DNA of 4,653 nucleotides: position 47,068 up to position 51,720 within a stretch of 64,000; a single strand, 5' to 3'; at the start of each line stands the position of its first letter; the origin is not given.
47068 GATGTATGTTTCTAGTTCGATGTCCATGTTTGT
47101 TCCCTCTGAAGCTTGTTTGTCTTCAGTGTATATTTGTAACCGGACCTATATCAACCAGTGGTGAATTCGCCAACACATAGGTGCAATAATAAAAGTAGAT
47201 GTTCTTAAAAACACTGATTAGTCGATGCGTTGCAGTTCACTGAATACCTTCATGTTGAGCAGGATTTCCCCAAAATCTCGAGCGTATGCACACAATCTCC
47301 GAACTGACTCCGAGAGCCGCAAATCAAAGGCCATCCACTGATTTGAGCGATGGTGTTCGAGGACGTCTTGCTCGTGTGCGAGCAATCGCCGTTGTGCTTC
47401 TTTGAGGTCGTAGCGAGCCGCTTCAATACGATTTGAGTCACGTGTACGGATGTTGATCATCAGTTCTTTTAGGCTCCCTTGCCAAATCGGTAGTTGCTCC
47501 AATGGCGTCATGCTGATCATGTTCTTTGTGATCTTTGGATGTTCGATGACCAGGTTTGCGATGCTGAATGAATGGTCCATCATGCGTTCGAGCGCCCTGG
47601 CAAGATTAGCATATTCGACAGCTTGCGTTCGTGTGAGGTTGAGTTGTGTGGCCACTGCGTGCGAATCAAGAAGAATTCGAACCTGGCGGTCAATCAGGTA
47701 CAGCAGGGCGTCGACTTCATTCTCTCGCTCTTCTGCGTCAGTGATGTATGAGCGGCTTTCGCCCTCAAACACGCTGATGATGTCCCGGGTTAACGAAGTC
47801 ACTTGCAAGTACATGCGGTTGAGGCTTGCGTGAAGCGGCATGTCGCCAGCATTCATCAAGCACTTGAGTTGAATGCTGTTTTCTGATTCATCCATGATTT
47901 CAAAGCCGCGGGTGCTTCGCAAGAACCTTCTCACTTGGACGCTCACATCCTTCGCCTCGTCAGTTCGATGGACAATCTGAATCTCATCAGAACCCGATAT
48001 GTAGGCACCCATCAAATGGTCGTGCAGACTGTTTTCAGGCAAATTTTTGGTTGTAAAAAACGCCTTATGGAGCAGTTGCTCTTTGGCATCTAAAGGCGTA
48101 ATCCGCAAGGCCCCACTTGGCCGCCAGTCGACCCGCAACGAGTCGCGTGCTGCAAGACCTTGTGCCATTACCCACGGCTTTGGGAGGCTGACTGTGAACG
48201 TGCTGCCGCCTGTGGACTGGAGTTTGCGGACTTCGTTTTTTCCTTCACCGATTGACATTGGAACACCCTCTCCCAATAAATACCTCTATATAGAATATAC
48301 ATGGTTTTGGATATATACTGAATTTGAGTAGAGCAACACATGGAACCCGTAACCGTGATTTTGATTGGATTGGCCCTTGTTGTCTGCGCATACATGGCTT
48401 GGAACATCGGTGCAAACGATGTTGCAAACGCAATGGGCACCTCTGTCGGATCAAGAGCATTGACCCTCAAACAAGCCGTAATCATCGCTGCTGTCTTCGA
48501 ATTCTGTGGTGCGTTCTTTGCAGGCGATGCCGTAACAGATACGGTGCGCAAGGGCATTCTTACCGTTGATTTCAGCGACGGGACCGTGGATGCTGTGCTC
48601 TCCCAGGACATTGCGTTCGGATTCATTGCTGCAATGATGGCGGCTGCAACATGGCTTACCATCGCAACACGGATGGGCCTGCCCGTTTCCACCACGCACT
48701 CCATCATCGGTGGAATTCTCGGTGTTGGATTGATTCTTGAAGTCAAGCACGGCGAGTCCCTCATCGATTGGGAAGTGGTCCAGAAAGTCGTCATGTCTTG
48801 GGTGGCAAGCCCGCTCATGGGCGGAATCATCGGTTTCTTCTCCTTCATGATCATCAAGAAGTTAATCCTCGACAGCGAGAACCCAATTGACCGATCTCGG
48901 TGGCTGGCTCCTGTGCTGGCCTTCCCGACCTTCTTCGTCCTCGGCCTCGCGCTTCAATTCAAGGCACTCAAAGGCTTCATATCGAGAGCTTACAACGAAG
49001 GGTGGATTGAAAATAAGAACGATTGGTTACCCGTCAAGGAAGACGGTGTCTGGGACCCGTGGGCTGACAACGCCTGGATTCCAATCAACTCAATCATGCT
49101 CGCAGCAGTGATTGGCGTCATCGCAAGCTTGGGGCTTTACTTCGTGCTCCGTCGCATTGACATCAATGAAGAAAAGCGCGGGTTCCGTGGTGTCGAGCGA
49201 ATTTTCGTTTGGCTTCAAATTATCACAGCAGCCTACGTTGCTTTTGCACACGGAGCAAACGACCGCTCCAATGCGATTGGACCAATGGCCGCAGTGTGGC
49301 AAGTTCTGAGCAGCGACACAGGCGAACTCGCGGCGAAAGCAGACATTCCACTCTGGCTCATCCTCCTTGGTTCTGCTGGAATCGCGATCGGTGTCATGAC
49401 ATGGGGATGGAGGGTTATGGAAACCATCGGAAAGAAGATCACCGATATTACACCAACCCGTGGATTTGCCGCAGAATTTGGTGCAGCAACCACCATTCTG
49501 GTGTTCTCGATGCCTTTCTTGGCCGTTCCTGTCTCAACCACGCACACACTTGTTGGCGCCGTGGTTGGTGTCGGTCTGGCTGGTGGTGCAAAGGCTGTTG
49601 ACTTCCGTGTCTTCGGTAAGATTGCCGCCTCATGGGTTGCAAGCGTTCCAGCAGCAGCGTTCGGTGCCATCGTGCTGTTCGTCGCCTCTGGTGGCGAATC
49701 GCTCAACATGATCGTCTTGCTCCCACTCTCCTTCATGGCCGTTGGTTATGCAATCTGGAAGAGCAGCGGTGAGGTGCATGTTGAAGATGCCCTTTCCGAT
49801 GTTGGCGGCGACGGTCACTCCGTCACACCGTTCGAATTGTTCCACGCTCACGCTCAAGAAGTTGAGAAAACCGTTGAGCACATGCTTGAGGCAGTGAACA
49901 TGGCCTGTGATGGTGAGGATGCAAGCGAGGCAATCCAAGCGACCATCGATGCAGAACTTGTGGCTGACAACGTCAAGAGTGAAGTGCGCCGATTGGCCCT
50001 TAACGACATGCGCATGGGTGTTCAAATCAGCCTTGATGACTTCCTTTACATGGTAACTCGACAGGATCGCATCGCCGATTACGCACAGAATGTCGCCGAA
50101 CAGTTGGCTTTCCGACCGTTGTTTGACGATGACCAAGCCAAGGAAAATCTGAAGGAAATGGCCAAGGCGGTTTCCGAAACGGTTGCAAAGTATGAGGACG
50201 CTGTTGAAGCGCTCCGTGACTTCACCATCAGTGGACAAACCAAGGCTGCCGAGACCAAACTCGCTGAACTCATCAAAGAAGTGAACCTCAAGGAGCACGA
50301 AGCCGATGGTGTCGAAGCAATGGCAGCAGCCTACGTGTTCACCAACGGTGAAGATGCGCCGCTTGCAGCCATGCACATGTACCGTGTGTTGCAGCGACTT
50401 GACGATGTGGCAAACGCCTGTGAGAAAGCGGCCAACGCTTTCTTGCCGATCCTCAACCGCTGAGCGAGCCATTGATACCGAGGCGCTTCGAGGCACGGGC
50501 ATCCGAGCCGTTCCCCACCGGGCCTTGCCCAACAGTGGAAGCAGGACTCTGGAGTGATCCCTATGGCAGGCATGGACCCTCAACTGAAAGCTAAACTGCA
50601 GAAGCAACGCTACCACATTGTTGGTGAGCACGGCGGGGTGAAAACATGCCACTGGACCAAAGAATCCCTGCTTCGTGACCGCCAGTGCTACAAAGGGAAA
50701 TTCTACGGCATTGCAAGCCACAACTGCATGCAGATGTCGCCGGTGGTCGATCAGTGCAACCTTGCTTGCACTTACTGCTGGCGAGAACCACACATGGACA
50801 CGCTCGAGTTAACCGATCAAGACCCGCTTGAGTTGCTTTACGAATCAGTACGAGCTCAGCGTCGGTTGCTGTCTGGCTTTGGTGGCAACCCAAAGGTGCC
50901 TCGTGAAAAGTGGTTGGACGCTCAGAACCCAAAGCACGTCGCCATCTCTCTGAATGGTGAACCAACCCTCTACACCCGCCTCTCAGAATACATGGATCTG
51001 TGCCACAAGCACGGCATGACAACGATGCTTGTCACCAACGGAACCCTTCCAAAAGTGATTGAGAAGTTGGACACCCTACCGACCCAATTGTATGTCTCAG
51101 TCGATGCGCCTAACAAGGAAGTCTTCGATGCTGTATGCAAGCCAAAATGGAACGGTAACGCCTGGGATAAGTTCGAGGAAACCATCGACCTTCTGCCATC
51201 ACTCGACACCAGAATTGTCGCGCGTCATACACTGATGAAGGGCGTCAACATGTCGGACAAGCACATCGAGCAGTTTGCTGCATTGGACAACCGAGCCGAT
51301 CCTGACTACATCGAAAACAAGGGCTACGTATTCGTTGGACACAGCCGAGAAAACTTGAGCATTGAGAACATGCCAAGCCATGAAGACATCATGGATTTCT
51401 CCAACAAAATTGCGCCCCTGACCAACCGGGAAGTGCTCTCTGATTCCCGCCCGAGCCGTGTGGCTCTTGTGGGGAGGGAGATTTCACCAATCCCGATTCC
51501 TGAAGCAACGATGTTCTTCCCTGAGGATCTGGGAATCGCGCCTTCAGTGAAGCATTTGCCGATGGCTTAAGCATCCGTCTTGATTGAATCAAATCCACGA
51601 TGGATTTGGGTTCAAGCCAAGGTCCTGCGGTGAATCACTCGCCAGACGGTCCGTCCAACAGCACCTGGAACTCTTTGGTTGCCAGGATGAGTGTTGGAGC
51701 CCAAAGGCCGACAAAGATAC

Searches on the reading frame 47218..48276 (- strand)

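Call 47: search_protein_families(library=pfam, proteins=[window:47218-48276:-], max_evalue=0.0001)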
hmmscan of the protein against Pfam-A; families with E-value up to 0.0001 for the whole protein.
window:47218-48276:- (352 aa): 1 family
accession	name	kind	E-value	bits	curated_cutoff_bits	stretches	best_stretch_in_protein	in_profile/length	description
PF01895.24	PhoU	-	9e-10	39.2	23.5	1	152-243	1-89/89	PhoU domain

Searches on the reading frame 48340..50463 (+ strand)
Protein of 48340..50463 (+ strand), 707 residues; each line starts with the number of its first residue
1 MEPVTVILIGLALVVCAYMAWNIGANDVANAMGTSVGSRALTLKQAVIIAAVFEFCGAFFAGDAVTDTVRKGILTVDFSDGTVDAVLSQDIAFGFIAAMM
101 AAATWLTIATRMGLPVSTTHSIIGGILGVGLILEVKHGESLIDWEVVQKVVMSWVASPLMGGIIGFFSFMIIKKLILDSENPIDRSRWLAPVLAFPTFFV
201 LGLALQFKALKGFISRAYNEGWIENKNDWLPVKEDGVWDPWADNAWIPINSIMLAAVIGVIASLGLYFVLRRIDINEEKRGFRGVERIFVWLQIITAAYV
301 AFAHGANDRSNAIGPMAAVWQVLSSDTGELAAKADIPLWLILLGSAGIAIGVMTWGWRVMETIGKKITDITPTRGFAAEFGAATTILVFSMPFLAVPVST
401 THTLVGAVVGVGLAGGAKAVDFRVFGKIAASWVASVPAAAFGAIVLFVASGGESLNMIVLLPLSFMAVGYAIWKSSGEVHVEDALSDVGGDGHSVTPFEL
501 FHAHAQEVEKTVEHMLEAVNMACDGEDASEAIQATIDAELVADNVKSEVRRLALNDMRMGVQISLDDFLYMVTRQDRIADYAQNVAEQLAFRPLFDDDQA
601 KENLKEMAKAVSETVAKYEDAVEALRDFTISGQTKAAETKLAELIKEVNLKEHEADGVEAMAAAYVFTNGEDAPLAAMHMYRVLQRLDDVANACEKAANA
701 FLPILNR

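Call 47: search_protein_families(library=pfam, proteins=[window:48340-50463:+], max_evalue=0.0001)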
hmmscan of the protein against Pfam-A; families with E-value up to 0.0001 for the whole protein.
window:48340-50463:+ (707 aa): 2 families
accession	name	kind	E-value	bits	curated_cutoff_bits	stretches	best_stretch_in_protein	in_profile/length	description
PF01384.25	PHO4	-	3.4e-113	378.6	33.7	1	23-441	1-348/350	Phosphate transporter family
PF01865.21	PhoU_div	-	1.5e-17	64.1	24.4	1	497-703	9-210/214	Protein of unknown function DUF47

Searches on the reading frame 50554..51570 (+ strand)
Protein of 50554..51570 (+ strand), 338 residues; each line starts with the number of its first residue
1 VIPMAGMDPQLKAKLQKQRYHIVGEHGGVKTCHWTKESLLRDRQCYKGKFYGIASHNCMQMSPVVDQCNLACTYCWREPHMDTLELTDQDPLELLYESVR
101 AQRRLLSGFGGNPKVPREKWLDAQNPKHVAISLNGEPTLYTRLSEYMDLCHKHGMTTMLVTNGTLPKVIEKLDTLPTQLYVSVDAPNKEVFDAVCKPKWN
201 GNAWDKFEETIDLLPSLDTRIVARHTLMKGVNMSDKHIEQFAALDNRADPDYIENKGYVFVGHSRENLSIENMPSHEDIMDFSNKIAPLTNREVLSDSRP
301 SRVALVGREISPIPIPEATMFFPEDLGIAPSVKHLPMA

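Call 47: search_protein_families(library=pfam, proteins=[window:50554-51570:+], max_evalue=0.0001)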
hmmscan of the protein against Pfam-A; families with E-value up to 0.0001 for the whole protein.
window:50554-51570:+ (338 aa): 2 families
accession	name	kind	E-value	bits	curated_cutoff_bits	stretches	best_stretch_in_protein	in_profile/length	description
PF08608.17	Wyosine_form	-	6.3e-18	65.2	22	1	247-306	1-61/63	Wyosine base formation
PF04055.27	Radical_SAM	-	8.3e-18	65.5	29.5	1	64-240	3-164/166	Radical SAM superfamily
